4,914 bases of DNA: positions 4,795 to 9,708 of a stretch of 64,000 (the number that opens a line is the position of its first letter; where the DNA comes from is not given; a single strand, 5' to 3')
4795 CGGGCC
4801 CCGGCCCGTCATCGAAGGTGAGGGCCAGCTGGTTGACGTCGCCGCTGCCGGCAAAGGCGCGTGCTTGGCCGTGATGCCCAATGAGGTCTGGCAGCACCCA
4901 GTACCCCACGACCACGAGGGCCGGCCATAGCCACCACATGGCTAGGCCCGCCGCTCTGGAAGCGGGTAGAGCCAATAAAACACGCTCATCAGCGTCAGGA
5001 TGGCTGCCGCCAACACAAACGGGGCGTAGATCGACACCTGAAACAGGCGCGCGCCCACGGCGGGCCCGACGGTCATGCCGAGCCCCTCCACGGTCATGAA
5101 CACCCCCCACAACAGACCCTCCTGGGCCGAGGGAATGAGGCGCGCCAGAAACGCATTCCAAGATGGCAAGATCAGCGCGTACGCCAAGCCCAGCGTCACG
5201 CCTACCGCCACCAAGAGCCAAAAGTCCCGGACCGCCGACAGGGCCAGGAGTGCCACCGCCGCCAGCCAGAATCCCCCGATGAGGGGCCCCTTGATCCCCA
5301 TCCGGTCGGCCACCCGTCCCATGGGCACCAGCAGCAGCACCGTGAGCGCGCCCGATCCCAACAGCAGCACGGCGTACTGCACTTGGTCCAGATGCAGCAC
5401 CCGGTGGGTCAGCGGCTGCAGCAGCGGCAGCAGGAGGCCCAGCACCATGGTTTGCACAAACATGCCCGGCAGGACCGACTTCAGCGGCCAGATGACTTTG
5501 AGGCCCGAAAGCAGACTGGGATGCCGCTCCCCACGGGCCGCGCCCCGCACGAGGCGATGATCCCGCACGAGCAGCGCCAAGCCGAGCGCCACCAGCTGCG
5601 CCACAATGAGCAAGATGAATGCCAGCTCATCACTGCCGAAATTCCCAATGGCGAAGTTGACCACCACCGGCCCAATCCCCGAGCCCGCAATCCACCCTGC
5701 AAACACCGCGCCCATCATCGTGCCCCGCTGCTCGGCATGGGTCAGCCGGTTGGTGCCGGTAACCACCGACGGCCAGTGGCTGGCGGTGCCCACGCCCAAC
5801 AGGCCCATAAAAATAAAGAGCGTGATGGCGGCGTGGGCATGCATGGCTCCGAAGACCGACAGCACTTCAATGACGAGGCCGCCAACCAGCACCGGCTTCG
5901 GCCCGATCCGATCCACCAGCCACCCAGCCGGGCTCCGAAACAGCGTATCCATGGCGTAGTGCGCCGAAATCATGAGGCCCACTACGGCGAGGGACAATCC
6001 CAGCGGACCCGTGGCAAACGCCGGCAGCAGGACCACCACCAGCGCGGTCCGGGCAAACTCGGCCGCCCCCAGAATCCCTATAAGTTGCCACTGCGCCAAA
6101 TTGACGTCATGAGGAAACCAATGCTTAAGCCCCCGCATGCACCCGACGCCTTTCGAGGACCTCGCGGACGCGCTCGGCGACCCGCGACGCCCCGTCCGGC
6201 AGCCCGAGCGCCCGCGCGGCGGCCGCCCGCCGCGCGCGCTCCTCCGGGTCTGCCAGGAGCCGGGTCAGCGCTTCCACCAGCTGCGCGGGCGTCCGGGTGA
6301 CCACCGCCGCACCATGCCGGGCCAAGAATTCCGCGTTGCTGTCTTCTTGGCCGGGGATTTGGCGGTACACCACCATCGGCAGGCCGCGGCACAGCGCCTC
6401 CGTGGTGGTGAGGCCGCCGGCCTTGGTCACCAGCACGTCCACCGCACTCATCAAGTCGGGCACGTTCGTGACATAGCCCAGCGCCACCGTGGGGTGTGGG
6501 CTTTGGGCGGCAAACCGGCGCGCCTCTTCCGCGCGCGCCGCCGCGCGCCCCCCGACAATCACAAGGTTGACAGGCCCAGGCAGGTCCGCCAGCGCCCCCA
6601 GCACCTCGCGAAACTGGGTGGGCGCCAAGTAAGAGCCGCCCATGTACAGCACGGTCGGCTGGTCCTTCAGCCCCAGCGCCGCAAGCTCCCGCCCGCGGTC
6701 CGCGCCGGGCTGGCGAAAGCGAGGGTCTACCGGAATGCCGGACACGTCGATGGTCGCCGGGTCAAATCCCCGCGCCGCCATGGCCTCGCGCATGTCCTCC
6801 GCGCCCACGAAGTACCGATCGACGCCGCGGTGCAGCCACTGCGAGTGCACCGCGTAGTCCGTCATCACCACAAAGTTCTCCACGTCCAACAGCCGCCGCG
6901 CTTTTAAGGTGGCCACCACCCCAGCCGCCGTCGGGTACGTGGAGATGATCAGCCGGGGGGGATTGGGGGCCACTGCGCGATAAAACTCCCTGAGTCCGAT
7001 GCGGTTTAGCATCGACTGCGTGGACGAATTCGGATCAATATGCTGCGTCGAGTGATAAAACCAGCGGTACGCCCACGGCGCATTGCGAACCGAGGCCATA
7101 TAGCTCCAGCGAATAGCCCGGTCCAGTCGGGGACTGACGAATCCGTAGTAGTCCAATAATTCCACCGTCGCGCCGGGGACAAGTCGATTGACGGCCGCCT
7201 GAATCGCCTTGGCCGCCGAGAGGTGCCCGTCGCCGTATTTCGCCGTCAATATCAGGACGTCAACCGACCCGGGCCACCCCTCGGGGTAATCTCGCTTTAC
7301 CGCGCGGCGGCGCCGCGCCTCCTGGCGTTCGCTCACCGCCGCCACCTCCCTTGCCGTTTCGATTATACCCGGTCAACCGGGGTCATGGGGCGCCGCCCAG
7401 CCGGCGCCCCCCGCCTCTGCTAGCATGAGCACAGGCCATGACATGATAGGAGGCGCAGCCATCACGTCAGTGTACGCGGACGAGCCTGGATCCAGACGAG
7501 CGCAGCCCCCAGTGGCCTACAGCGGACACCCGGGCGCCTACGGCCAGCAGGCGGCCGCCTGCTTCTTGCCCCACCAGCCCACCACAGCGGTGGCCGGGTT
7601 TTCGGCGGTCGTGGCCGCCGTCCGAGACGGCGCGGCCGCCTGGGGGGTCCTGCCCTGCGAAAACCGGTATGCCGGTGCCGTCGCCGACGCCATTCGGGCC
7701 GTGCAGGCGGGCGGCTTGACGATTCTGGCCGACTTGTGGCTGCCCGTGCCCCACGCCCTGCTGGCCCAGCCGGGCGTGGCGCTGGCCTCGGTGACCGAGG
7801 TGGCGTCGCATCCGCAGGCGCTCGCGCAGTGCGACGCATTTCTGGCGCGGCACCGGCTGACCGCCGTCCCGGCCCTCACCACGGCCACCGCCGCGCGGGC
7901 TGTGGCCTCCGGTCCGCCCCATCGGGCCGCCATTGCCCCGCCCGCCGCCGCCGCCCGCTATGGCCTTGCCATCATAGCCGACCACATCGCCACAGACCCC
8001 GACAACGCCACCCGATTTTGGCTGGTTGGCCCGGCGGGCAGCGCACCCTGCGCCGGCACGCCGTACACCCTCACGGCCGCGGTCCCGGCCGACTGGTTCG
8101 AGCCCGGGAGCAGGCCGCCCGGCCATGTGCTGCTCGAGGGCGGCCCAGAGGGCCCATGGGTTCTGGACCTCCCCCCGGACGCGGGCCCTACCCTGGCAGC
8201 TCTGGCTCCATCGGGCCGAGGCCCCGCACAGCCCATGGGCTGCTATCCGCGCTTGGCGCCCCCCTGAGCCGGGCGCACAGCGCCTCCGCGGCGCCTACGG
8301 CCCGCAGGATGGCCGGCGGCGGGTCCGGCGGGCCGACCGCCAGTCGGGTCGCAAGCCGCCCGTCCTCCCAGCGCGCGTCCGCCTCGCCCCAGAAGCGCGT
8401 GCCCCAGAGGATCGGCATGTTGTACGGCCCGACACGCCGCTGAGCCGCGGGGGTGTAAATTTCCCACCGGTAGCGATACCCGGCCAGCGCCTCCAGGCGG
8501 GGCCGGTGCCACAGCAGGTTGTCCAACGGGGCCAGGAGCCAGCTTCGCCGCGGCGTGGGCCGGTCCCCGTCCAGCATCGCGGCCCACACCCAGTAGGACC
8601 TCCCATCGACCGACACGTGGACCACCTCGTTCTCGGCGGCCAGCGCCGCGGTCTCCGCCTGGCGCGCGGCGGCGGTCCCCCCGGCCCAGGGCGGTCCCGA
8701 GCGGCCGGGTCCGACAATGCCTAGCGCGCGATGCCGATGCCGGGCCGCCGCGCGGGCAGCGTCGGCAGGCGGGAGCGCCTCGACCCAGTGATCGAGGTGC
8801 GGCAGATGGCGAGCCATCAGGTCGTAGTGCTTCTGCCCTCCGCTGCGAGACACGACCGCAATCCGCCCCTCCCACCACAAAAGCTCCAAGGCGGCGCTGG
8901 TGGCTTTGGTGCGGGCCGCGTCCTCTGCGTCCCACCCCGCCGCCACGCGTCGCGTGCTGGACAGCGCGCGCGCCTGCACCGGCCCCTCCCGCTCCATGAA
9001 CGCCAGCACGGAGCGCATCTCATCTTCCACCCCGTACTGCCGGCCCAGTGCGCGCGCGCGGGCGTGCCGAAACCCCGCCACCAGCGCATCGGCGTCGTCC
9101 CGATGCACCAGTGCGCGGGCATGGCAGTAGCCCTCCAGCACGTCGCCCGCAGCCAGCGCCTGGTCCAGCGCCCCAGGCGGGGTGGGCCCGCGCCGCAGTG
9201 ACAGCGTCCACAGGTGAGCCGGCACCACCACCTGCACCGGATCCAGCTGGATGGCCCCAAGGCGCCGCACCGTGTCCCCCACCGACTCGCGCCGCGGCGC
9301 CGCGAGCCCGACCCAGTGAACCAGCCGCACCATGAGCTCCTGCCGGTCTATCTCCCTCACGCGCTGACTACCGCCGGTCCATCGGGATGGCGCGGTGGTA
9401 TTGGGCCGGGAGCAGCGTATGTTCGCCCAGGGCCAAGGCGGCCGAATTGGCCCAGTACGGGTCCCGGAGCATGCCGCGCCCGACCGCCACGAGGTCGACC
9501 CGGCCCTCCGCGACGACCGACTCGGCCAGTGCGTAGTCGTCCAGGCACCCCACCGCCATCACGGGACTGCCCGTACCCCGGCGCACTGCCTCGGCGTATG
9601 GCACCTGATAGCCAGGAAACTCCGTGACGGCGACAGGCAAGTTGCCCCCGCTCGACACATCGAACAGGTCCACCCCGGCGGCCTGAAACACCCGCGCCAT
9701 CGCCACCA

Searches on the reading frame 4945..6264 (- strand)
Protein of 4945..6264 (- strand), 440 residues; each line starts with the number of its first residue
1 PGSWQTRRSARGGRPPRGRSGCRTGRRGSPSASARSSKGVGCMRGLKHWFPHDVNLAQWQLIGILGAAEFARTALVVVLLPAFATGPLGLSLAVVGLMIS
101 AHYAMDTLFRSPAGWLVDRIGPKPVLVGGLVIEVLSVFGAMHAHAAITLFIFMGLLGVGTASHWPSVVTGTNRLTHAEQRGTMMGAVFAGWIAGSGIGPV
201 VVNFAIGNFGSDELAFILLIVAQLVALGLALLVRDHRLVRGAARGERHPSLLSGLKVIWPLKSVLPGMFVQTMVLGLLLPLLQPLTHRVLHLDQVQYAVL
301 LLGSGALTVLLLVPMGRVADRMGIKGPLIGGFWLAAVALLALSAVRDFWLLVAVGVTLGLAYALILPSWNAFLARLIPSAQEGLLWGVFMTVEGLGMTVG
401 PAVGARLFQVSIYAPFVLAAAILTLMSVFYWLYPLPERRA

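Call 32: search_protein_families(library=pfam, proteins=[window:4945-6264:-])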
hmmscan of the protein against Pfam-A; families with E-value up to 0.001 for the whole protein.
window:4945-6264:- (440 aa): 1 family
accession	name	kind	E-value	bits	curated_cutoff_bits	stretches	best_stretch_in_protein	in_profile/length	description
PF07690.21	MFS_1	-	1.9e-42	145.9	33.4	2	69-259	8-200/347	Major Facilitator Superfamily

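Call 83: find_encoding_contigs(protein=window:4945-6138:-, flank=10000, max_places=3)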
Protein window:4945-6138:- (398 aa): 22 contigs read that carry it; 3 places shown.
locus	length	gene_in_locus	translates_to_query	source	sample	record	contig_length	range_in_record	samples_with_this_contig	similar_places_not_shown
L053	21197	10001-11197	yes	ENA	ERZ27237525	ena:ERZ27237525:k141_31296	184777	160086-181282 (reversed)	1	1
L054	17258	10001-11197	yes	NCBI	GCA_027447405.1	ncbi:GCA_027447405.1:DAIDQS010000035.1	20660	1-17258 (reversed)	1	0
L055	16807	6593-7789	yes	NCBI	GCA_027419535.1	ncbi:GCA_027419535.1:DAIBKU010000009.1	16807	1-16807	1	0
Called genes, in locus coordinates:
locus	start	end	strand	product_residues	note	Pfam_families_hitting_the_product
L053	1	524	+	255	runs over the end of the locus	PF00899:ThiF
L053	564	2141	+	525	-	-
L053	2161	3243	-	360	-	PF00890:FAD_binding_2, PF01266:DAO, PF07992:Pyr_redox_2 (faint), PF13450:NAD_binding_8 (weak)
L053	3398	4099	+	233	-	-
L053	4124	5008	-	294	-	PF00581:Rhodanese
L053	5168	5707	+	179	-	-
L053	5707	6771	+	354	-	PF00724:Oxidored_FMN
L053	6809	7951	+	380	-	PF06224:AlkZ-like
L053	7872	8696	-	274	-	PF00800:PDT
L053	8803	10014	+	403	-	PF06925:MGDG_synth, PF13524:Glyco_trans_1_2 (faint), PF00534:Glycos_transf_1, PF13692:Glyco_trans_1_4, PF04101:Glyco_tran_28_C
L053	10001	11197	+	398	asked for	PF07690:MFS_1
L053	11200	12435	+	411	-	PF01522:Polysacc_deac_1, PF22790:YkoP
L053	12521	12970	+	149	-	PF10604:Polyketide_cyc2, PF06240:COXG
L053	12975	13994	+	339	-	PF02625:XdhC_CoxI, PF13478:XdhC_C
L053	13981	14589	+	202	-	PF12804:NTP_transf_3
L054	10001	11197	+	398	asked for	PF07690:MFS_1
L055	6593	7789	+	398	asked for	PF07690:MFS_1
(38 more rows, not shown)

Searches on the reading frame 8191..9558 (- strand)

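Call 32: search_protein_families(library=pfam, proteins=[window:8191-9558:-])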
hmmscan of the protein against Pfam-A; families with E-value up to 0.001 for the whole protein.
window:8191-9558:- (456 aa): 1 family
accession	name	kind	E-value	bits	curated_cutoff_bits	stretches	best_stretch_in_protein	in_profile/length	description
PF06224.18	AlkZ-like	-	4.7e-43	148.5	25.9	1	97-406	1-305/329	DNA glycosylase AlkZ-like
